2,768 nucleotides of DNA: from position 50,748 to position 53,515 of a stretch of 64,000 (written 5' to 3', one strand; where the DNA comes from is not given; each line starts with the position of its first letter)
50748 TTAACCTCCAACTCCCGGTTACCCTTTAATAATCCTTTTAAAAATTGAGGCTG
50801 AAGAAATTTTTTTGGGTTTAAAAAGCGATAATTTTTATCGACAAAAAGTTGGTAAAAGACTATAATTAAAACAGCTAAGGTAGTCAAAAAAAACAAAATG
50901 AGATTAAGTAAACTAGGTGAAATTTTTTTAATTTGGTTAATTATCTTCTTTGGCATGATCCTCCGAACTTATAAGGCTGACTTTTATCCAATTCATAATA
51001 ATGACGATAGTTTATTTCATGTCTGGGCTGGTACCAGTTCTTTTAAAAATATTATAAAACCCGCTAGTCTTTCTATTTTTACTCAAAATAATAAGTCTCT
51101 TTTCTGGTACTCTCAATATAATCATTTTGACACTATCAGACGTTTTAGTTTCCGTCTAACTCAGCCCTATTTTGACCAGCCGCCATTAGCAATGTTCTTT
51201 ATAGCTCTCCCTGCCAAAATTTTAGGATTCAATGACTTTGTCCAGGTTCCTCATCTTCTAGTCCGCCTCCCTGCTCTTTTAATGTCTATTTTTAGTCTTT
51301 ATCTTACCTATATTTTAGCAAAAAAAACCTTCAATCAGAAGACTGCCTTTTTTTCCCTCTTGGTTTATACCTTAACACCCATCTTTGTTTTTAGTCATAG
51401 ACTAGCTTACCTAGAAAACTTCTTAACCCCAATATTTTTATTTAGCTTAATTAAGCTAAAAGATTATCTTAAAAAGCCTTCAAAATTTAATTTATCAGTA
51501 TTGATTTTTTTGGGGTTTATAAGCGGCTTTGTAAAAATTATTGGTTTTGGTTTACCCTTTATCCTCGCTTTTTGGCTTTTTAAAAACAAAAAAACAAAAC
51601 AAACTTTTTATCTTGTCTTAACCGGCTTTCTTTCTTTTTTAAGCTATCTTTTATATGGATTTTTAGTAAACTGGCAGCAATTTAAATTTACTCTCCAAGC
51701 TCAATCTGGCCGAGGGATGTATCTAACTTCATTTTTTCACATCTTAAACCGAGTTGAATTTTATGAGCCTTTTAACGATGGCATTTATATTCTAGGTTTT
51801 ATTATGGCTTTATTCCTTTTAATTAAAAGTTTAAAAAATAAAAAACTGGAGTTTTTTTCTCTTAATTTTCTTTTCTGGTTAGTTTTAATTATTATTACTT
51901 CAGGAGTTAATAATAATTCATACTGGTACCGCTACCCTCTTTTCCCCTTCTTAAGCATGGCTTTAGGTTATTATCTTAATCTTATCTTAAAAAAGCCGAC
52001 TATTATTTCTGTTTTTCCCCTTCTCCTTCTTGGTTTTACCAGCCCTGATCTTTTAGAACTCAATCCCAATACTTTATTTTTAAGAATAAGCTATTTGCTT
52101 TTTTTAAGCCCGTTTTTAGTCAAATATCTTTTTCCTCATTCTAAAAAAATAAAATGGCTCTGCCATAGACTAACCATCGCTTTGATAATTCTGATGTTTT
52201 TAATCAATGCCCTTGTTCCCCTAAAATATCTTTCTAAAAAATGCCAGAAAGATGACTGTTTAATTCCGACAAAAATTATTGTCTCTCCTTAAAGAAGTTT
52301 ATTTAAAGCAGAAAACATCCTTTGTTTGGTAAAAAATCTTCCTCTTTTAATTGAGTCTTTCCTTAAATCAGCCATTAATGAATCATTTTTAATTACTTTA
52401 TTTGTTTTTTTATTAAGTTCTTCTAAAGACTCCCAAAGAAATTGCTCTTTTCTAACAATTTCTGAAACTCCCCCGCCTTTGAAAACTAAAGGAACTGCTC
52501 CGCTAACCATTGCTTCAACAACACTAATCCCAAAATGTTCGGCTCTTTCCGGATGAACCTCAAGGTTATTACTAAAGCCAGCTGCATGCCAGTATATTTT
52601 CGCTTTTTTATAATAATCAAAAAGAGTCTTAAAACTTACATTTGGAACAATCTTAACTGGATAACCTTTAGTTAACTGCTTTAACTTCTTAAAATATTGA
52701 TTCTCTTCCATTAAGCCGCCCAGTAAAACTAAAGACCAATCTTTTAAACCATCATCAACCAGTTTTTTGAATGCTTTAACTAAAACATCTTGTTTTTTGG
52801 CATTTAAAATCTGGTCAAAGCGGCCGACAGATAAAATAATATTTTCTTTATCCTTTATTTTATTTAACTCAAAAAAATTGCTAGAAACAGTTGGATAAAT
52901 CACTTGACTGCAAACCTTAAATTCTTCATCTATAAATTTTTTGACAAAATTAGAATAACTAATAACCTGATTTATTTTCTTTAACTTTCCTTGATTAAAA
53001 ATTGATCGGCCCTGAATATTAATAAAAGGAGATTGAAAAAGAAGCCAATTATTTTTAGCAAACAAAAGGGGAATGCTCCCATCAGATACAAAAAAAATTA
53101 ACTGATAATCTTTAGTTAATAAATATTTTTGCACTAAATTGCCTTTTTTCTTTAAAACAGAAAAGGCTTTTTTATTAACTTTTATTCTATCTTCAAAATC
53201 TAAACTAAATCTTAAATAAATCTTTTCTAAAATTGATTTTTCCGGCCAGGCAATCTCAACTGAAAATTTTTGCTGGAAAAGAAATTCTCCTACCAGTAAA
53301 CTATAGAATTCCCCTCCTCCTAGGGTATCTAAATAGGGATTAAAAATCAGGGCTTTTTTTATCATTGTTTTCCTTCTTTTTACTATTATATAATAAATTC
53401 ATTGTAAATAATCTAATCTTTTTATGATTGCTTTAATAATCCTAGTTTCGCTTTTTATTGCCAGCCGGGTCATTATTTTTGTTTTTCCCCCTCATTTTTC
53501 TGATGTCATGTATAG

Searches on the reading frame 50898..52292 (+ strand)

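Call 5: search_protein_families(library=pfam, proteins=[window:50898-52292:+], max_evalue=0.01)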
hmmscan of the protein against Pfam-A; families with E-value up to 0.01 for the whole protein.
window:50898-52292:+ (464 aa): 1 family
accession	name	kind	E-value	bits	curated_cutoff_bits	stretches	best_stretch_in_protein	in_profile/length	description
PF13231.12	PMT_2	-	7.6e-11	42.9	26.1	1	93-249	1-155/160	Dolichyl-phosphate-mannose-protein mannosyltransferase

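Call 16: search_protein_families(library=ncbifam, proteins=[window:50898-52292:+], max_evalue=0.01)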
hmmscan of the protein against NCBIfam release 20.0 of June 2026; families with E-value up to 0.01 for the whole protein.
window:50898-52292:+ (464 aa): 0 families

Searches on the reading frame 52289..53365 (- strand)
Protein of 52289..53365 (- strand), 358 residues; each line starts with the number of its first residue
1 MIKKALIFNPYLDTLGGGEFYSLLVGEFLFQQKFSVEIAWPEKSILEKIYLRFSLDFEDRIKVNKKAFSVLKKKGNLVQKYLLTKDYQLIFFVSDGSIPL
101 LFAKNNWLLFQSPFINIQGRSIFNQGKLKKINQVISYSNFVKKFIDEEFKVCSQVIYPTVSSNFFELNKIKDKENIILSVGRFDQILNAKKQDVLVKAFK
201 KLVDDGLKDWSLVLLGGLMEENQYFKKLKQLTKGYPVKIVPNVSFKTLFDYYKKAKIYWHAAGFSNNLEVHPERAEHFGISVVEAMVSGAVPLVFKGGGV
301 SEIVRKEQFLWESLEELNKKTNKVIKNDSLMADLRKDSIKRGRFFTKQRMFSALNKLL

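Call 5: search_protein_families(library=pfam, proteins=[window:52289-53365:-], max_evalue=0.01)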
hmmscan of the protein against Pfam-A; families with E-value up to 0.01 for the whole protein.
window:52289-53365:- (358 aa): 3 families
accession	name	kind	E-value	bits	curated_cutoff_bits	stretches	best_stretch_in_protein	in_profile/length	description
PF00534.26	Glycos_transf_1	-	2.5e-23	82.9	26.4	1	165-340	6-171/172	Glycosyl transferases group 1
PF13692.12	Glyco_trans_1_4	-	1.2e-13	51.9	27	1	175-326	2-141/142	Glycosyl transferases group 1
PF20706.3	GT4-conflict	-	0.00044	19.8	26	1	171-307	194-323/385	Family 4 Glycosyltransferase in conflict systems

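Call 16: search_protein_families(library=ncbifam, proteins=[window:52289-53365:-], max_evalue=0.01)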
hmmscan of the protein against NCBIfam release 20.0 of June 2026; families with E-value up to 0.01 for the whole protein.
window:52289-53365:- (358 aa): 16 families
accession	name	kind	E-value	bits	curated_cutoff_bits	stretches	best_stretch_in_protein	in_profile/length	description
TIGR02095.1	glgA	subfamily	3.5e-07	29.3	328.45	1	171-306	291-409/477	glycogen/starch synthase, ADP-glucose type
NF038295.1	EPS_HpsP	equivalog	5.4e-07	28.9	550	1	168-324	201-346/388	hormogonium polysaccharide biosynthesis glycosyltransferase HpsP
NF001898.0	PRK00654.1-1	equivalog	3.4e-06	26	603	1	180-305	296-408/477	glycogen synthase GlgA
TIGR03999.1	thiol_BshA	equivalog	3.8e-06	26.1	273.7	1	156-350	181-362/375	N-acetyl-alpha-D-glucosaminyl L-malate synthase BshA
TIGR04157.1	glyco_rSAM_CFB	subfamily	5e-06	25.8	400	1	131-320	170-356/406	TIGR04157 family glycosyltransferase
NF001900.0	PRK00654.1-3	equivalog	5.9e-06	25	509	1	180-306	275-388/481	glycogen synthase GlgA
NF012028.0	PRK15484.1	subfamily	1.2e-05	24.6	618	1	126-318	135-330/380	lipopolysaccharide N-acetylglucosaminyltransferase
NF010698.0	PRK14098.1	equivalog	5e-05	22.1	754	1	172-306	305-422/489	starch synthase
NF046085.1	XrtY_assoc_Gly1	equivalog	0.00019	20.4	400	1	172-328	204-350/387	XrtY-associated glycosyltransferase XYAG1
NF053787.1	GlcN_PG_synth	equivalog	0.0004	19.3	480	1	265-308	261-304/361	N-acetylglucosaminyl phosphatidylglycerol synthase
TIGR02470.1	sucr_synth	equivalog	0.00063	18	810.4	1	169-307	544-685/784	sucrose synthase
NF001899.0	PRK00654.1-2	equivalog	0.00076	18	459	1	171-308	288-408/478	glycogen synthase GlgA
TIGR04047.1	MSMEG_0565_glyc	hypoth_equivalog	0.00081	18.6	259.85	1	133-316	141-327/373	MSMEG_0565 family glycosyltransferase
TIGR03449.1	mycothiol_MshA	equivalog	0.002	17.1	462.5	1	170-306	216-344/406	D-inositol-3-phosphate glycosyltransferase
TIGR03088.1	stp2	hypoth_equivalog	0.0044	16.1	409.05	0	162-209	182-226/374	TIGR03088 family PEP-CTERM/XrtA system glycosyltransferase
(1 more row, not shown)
